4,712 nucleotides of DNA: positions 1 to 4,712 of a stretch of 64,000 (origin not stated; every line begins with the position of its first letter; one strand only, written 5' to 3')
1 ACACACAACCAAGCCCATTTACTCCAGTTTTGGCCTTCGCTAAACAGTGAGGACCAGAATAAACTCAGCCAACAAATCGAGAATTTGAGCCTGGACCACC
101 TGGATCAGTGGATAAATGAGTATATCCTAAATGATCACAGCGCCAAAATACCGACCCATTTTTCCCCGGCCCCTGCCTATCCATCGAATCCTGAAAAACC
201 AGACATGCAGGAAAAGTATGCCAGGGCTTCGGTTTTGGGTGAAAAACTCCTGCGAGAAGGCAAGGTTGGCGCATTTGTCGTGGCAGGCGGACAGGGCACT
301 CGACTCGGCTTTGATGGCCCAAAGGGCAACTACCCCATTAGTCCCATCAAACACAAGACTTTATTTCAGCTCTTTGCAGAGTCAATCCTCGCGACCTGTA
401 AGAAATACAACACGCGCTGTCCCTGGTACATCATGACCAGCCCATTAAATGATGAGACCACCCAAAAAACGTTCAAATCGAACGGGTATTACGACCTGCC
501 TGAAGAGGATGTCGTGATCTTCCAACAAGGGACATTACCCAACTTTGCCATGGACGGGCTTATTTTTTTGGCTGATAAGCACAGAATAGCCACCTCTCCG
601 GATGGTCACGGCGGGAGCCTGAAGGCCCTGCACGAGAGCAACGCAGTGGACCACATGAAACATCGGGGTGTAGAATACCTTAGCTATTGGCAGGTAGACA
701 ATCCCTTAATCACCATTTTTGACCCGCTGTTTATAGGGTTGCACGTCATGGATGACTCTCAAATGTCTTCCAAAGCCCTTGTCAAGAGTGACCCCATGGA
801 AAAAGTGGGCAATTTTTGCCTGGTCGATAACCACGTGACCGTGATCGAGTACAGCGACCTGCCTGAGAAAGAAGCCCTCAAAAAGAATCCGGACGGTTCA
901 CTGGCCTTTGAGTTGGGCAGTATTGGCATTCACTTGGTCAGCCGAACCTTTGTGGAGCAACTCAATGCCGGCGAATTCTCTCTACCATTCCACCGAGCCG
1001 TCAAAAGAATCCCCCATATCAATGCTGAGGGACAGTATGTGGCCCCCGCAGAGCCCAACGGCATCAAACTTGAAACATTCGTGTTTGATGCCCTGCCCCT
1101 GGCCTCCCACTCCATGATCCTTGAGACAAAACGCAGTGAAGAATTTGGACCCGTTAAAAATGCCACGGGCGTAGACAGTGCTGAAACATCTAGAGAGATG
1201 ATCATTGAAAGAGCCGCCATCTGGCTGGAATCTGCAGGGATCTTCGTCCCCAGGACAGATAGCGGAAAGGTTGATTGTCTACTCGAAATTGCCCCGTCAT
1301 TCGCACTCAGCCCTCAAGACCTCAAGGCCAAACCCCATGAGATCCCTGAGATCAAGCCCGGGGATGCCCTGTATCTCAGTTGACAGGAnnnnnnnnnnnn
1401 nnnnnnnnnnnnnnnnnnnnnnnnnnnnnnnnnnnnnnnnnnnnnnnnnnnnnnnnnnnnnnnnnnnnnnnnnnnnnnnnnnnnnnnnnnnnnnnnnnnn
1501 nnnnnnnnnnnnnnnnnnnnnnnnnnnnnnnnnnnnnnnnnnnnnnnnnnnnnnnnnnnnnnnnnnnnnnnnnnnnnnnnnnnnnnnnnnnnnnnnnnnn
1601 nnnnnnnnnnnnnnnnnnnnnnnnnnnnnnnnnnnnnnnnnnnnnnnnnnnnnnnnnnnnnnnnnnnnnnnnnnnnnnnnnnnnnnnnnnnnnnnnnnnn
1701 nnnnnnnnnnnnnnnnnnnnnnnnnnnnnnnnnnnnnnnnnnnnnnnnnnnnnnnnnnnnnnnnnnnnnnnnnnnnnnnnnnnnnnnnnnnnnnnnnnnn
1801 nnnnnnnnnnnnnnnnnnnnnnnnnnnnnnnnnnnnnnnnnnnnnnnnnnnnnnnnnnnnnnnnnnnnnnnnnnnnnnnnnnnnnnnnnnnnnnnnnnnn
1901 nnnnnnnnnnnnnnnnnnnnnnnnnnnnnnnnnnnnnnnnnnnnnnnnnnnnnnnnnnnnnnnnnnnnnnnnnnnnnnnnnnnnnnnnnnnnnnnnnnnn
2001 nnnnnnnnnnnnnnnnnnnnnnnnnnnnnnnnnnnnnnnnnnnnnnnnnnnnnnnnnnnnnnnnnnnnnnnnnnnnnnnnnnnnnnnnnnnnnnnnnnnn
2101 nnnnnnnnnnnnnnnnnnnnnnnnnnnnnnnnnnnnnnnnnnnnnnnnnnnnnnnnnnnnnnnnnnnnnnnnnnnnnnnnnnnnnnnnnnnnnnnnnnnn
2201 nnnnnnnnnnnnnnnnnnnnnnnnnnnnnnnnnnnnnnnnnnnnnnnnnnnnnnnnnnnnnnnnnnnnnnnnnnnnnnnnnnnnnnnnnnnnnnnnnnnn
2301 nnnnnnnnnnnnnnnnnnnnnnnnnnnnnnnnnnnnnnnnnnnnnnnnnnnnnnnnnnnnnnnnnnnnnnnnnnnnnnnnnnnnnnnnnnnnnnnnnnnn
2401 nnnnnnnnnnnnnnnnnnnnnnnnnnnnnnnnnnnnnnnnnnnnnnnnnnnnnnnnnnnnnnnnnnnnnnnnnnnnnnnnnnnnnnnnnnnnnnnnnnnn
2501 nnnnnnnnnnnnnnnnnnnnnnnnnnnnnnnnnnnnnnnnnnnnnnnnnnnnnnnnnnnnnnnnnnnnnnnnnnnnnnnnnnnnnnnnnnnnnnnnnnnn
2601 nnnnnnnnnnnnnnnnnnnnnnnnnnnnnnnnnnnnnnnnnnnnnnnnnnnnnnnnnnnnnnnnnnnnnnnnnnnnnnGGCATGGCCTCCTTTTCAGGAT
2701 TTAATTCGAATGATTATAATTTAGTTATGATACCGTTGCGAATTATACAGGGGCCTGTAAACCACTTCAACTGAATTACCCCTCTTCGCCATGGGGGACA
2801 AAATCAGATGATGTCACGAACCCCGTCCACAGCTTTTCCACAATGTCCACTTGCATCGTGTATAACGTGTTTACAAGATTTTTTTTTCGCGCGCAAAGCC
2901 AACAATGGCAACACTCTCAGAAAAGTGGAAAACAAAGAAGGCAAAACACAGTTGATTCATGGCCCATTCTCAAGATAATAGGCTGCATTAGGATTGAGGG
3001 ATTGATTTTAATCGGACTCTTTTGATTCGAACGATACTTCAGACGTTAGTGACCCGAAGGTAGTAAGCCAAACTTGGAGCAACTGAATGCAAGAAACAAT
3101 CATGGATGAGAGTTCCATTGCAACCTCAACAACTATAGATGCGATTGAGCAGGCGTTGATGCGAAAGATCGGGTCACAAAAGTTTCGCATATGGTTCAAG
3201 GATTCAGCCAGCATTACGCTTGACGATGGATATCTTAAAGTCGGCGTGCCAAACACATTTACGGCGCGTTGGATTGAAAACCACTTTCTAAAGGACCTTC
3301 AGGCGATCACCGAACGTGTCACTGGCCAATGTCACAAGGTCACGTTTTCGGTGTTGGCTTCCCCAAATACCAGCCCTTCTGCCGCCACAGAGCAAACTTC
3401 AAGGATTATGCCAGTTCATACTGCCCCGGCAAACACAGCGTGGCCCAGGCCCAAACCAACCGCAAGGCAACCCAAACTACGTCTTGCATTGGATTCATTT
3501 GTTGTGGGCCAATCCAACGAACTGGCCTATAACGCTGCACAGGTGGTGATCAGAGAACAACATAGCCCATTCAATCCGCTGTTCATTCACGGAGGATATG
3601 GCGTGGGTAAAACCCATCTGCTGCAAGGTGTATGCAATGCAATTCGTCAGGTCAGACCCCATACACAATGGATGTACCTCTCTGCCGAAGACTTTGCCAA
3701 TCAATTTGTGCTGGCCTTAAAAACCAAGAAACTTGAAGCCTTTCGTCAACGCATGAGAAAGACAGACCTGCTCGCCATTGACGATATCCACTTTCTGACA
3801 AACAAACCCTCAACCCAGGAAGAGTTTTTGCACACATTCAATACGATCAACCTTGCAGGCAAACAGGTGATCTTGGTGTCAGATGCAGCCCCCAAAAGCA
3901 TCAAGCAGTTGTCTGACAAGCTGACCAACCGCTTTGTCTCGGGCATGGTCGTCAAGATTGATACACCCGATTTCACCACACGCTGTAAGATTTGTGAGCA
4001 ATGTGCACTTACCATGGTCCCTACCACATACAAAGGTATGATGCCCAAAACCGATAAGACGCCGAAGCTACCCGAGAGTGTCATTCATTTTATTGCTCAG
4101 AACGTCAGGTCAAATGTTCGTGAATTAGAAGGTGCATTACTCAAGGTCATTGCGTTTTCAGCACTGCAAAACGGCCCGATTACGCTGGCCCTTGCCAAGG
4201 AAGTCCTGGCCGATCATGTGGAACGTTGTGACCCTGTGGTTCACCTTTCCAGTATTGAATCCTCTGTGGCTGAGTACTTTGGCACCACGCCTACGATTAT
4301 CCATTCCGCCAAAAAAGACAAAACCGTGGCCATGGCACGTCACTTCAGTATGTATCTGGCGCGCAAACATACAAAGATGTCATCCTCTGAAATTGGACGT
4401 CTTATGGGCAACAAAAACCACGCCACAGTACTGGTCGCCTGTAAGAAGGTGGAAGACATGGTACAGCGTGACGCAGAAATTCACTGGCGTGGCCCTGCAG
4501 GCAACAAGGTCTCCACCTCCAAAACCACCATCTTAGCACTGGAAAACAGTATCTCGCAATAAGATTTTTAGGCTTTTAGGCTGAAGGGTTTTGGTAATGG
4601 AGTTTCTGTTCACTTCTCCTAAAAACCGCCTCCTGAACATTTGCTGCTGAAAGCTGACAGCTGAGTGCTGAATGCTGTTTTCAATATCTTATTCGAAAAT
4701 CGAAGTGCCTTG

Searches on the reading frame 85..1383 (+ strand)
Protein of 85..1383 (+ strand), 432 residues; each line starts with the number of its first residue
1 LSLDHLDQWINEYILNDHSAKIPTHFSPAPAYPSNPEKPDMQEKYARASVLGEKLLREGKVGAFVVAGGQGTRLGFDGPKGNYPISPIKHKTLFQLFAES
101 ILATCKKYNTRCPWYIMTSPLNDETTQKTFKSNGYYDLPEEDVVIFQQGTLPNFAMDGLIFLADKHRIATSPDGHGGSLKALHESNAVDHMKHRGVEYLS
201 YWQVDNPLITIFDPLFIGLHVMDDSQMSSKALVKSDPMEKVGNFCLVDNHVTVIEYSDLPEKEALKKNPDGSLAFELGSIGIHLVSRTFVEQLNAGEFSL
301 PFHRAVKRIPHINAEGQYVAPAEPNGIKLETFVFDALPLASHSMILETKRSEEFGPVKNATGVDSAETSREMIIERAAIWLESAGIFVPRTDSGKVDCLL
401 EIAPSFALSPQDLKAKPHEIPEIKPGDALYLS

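Call 30: search_protein_families(library=pfam, proteins=[window:85-1383:+], max_evalue=0.000001)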
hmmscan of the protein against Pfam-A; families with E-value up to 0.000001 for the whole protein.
window:85-1383:+ (432 aa): 1 family
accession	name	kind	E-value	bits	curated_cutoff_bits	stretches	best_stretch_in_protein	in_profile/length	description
PF01704.24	UDPGP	-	7.9e-35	120.8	22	1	60-385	53-354/413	UTP--glucose-1-phosphate uridylyltransferase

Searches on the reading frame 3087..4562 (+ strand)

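Call 30: search_protein_families(library=pfam, proteins=[window:3087-4562:+], max_evalue=0.000001)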
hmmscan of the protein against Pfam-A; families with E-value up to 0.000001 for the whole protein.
window:3087-4562:+ (491 aa): 4 families
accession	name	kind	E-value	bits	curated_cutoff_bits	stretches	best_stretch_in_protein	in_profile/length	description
PF00308.24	Bac_DnaA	-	5.2e-53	180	23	1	133-289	5-161/162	Bacterial DnaA ATPAse domain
PF08299.17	Bac_DnaA_C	-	1.8e-21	76.4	31.5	1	389-455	3-69/69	Bacterial dnaA protein helix-turn-helix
PF11638.13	DnaA_N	-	6.1e-09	35.9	24.6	1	20-73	7-61/65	DnaA N-terminal domain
PF00004.35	AAA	-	4.1e-07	30.9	21.2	0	166-283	2-123/131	ATPase family associated with various cellular activities (AAA)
